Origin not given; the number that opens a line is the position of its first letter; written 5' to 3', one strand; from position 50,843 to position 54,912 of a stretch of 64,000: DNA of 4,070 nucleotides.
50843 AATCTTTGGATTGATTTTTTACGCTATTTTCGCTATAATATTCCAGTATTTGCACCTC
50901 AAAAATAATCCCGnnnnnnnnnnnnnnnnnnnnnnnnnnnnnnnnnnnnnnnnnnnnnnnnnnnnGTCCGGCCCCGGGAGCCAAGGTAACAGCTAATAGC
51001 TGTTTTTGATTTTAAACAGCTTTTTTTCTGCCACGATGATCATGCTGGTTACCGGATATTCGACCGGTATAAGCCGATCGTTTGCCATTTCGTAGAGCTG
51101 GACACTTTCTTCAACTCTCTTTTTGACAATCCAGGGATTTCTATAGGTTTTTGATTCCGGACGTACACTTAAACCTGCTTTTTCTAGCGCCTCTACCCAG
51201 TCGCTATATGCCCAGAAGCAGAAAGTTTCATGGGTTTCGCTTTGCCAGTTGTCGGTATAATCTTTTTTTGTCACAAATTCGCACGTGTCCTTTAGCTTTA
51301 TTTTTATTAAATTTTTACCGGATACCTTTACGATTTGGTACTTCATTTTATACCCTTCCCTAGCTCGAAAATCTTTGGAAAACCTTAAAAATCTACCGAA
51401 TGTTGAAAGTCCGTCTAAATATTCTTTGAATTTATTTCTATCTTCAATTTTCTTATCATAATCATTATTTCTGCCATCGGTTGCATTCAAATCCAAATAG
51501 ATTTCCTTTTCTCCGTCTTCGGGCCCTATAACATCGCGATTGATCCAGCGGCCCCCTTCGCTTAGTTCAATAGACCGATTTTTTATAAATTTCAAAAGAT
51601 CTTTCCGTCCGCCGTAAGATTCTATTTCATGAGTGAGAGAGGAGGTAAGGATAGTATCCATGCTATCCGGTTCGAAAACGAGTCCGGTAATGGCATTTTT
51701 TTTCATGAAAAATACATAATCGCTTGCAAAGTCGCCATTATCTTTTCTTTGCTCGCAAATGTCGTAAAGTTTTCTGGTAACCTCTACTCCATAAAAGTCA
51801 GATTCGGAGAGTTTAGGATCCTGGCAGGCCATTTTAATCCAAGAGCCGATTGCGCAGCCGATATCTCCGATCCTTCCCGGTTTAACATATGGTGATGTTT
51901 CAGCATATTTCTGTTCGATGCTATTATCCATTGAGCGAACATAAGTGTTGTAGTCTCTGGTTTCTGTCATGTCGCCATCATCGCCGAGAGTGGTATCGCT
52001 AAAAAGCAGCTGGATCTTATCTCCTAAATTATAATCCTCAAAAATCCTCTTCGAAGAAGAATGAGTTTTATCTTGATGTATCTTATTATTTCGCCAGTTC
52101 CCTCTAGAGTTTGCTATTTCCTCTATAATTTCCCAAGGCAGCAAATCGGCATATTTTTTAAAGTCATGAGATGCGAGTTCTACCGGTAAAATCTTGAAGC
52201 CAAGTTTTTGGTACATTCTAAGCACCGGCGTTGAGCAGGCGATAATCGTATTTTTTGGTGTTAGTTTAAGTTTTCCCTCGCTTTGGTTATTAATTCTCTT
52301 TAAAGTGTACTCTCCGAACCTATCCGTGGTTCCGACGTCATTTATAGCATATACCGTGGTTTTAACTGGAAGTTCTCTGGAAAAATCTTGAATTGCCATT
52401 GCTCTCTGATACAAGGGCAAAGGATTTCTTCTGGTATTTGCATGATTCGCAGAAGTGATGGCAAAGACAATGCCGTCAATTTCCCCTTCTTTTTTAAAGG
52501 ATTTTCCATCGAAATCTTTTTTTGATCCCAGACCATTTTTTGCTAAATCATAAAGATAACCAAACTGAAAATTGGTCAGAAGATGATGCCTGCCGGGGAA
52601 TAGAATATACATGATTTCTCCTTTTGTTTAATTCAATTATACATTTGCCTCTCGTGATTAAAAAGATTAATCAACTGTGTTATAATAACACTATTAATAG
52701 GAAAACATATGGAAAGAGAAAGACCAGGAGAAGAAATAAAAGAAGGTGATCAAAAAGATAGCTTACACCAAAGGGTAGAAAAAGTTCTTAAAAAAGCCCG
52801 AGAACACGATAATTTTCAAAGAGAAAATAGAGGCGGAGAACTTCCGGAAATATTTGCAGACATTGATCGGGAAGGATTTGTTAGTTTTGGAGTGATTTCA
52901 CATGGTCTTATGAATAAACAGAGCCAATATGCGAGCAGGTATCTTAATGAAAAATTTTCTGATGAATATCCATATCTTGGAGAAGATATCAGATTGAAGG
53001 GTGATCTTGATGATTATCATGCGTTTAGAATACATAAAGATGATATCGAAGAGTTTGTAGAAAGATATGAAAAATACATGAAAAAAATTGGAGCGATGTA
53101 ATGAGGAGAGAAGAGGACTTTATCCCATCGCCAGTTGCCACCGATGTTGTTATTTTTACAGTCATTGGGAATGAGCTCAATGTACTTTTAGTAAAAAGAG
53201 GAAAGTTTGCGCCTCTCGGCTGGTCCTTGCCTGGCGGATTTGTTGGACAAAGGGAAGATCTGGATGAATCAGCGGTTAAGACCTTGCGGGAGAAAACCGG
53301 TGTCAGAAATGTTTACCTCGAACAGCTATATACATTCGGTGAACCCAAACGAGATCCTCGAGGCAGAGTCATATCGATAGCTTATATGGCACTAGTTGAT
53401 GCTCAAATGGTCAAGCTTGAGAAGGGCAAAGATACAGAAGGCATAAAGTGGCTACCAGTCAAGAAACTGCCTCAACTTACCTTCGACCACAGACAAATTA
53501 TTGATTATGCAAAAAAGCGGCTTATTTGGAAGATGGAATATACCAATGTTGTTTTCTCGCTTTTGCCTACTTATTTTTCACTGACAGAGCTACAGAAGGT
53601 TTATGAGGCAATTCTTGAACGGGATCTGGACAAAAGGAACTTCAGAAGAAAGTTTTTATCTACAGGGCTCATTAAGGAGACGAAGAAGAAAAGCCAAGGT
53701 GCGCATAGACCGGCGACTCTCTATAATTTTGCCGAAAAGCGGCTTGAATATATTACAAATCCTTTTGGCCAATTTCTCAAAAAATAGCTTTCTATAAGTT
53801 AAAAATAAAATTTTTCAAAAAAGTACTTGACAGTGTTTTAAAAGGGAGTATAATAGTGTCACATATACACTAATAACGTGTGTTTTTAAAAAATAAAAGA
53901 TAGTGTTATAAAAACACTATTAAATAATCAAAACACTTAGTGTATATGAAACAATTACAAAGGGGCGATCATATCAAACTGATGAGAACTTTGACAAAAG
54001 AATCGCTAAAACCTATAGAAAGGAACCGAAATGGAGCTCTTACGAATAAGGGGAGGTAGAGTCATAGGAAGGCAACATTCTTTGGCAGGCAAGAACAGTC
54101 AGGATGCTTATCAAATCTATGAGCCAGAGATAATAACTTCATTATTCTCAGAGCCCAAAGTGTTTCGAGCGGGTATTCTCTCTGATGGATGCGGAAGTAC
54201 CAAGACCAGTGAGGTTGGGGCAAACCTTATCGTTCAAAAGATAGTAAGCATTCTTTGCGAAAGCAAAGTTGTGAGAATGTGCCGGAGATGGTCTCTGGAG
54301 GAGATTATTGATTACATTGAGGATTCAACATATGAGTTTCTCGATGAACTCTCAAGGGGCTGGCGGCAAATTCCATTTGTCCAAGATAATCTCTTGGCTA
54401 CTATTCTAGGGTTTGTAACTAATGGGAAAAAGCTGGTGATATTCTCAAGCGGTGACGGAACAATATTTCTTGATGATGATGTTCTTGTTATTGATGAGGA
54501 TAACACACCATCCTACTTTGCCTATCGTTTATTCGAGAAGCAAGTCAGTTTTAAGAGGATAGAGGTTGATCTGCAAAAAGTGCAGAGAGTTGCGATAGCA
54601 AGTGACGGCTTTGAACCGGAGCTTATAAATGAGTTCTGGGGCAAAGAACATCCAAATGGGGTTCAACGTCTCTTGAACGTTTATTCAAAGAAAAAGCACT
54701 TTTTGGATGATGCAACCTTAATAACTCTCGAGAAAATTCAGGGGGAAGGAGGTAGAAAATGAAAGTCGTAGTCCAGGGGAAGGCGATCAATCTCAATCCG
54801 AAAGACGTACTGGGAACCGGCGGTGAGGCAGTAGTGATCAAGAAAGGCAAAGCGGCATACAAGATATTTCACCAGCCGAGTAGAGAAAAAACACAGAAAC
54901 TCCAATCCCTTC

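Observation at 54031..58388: PP2C phosphatase - Ser/Thr kinase - vWA triad (TerY-P type) embedded in an NAD-salvage neighbourhood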

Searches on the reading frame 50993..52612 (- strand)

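Call 6: search_protein_families(library=padloc, proteins=[window:50993-52612:-], max_evalue=0.01)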
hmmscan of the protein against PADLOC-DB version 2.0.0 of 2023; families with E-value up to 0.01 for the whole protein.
window:50993-52612:- (539 aa): 0 families

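Call 7: search_protein_families(library=ncbifam, proteins=[window:50993-52612:-], max_evalue=0.01)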
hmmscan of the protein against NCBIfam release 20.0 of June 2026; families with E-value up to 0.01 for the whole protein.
window:50993-52612:- (539 aa): 1 family
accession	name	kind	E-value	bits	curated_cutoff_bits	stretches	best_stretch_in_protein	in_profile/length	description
NF005379.0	PRK06922.1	equivalog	6.8e-07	28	602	1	221-474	396-622/677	class I SAM-dependent methyltransferase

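Call 43: search_protein_families(library=pfam, proteins=[window:50993-52612:-], max_evalue=1)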
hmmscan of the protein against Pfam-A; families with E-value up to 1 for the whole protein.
window:50993-52612:- (539 aa): 2 families
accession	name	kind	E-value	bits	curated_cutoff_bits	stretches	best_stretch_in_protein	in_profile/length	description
PF13649.12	Methyltransf_25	-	0.026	15.6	27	1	250-330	3-77/97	Methyltransferase domain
PF04136.21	COG3_N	-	0.11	12.9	27.9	1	386-441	87-142/147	Conserved oligomeric Golgi complex subunit 3, N-terminal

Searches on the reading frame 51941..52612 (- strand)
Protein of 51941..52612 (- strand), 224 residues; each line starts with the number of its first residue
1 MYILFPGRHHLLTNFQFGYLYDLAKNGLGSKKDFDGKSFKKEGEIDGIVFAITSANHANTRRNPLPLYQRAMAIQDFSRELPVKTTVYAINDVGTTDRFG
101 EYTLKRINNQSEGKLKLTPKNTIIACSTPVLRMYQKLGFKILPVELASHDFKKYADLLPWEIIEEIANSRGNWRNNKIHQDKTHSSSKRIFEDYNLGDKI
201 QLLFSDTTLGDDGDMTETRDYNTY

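Call 82: search_solved_structures(query=window:51941-52612:-, max_evalue=10, show_alignments=1)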
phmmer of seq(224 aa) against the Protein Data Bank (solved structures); distinct sequences matched with E-value up to 10: 2.
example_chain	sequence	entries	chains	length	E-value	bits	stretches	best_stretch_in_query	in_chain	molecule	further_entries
8z4n_A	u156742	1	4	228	1.1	11.8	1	131-177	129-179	Endoisopeptidase PeiR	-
8z4h_A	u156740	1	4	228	1.1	11.8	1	131-177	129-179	Endoisopeptidase PeiR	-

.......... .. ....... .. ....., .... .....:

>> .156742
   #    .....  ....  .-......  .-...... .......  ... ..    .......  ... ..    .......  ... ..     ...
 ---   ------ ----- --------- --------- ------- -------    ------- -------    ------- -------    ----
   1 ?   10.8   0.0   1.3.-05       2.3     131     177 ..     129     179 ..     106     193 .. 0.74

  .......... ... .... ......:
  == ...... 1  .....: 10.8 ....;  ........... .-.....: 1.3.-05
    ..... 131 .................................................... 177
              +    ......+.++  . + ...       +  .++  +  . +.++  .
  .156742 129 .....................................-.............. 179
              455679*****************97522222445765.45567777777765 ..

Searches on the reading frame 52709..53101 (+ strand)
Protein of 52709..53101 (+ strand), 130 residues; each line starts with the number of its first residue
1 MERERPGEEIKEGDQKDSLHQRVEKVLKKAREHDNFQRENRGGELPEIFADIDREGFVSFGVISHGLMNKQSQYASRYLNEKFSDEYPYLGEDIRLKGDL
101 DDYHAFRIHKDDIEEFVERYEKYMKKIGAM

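Call 3: search_protein_families(library=pfam, proteins=[window:52709-53101:+], max_evalue=0.01)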
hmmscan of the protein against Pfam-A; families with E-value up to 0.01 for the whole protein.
window:52709-53101:+ (130 aa): 0 families

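Call 6: search_protein_families(library=padloc, proteins=[window:52709-53101:+], max_evalue=0.01)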
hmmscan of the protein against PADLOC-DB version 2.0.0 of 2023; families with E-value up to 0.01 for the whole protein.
window:52709-53101:+ (130 aa): 0 families

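Call 7: search_protein_families(library=ncbifam, proteins=[window:52709-53101:+], max_evalue=0.01)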
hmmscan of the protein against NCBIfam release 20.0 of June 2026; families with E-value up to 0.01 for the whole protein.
window:52709-53101:+ (130 aa): 0 families

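Call 43: search_protein_families(library=pfam, proteins=[window:52709-53101:+], max_evalue=1)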
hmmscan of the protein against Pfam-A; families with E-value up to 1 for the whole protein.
window:52709-53101:+ (130 aa): 1 family
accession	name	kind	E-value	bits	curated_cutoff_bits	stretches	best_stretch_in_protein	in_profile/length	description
PF17871.7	AAA_lid_9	-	0.59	10.5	22.8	0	96-125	12-41/104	AAA lid domain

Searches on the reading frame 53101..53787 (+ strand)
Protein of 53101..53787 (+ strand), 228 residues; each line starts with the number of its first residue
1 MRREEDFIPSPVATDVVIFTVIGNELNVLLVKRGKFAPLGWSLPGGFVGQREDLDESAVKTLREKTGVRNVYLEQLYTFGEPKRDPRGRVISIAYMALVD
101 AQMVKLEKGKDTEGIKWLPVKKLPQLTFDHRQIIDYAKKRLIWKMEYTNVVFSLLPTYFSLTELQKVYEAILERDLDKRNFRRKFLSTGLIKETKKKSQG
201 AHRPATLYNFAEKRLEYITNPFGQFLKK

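Call 3: search_protein_families(library=pfam, proteins=[window:53101-53787:+], max_evalue=0.01)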
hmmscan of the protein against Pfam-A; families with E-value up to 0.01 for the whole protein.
window:53101-53787:+ (228 aa): 3 families
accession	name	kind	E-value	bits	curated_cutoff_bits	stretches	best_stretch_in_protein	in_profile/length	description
PF21906.2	NrtR_WHD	-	8.8e-26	90.3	27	1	151-210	1-61/61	NrtR DNA-binding winged helix domain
PF00293.34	NUDIX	-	5e-16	59.4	21.1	1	16-135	6-132/134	NUDIX domain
PF19368.5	AraR_C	-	1.5e-12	48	23.8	1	147-214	1-70/82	AraR C-terminal winged HTH domain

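Call 6: search_protein_families(library=padloc, proteins=[window:53101-53787:+], max_evalue=0.01)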
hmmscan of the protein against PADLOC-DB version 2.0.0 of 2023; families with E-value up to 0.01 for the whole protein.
window:53101-53787:+ (228 aa): 1 family
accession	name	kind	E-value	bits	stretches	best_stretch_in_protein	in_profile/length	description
PDLC04899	PDC-S07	-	6.3e-05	20.6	1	17-129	9-118/135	-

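Call 7: search_protein_families(library=ncbifam, proteins=[window:53101-53787:+], max_evalue=0.01)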
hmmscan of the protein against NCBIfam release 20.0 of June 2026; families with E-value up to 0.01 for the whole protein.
window:53101-53787:+ (228 aa): 10 families
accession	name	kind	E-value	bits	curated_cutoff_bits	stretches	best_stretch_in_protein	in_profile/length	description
NF050029.2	TransRepNtr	equivalog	9e-53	179.2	400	1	9-217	18-232/245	ADPR responsive transcriptional repressor NtrR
NF003788.0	PRK05379.1-5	equivalog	1.2e-11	44.6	354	1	7-136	209-346/351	bifunctional nicotinamide-nucleotide adenylyltransferase/Nudix hydroxylase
NF003786.0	PRK05379.1-2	equivalog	6e-11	42.1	397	1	21-134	224-348/354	bifunctional nicotinamide-nucleotide adenylyltransferase/Nudix hydroxylase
NF003787.0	PRK05379.1-4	equivalog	1.2e-10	40.9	449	1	9-126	203-327/346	bifunctional nicotinamide-nucleotide adenylyltransferase/Nudix hydroxylase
NF003790.0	PRK05379.2-2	equivalog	7.1e-10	38.5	403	1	13-134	215-347/354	bifunctional nicotinamide mononucleotide adenylyltransferase/ADP-ribose pyrophosphatase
NF003791.0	PRK05379.2-3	equivalog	2.9e-08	33.3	409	1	9-134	200-333/340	bifunctional nicotinamide-nucleotide adenylyltransferase/Nudix hydroxylase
NF003785.0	PRK05379.1-1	equivalog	5.7e-05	22.5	418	1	9-134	201-336/347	bifunctional nicotinamide-nucleotide adenylyltransferase/Nudix hydroxylase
NF052459.1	OxoGTPPhMutT1Mycb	equivalog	0.0012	18.1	475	1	24-132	16-120/292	8-oxo-(d)GTP phosphatase MutT1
NF041652.1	Nud_hyd_Dein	equivalog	0.0071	16.6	200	0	21-123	20-127/152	Nudix hydrolase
NF006530.0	PRK08999.1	equivalog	0.0096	15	245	0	15-78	7-72/315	Nudix family hydrolase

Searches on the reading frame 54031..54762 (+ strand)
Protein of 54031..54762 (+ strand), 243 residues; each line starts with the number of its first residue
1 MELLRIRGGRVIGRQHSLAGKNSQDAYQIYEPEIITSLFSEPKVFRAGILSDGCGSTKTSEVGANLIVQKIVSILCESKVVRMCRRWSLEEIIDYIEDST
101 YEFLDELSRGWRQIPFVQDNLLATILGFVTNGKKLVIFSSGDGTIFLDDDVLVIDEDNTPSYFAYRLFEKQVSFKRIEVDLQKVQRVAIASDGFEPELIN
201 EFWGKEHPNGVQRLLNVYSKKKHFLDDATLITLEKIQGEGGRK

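Call 3: search_protein_families(library=pfam, proteins=[window:54031-54762:+], max_evalue=0.01)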
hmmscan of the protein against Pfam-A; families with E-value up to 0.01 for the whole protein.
window:54031-54762:+ (243 aa): 1 family
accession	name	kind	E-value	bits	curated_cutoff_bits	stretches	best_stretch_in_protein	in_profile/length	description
PF13672.11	PP2C_2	-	1.6e-12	47.9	24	1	12-202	1-178/209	Protein phosphatase 2C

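Call 6: search_protein_families(library=padloc, proteins=[window:54031-54762:+], max_evalue=0.01)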
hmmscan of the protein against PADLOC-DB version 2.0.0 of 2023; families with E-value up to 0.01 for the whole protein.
window:54031-54762:+ (243 aa): 0 families

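Call 7: search_protein_families(library=ncbifam, proteins=[window:54031-54762:+], max_evalue=0.01)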
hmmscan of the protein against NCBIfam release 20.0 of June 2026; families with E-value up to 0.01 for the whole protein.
window:54031-54762:+ (243 aa): 0 families

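Call 45: search_protein_families(library=padloc, proteins=[window:54031-54762:+], max_evalue=10)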
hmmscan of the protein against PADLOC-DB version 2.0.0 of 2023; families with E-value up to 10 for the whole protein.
window:54031-54762:+ (243 aa): 0 families
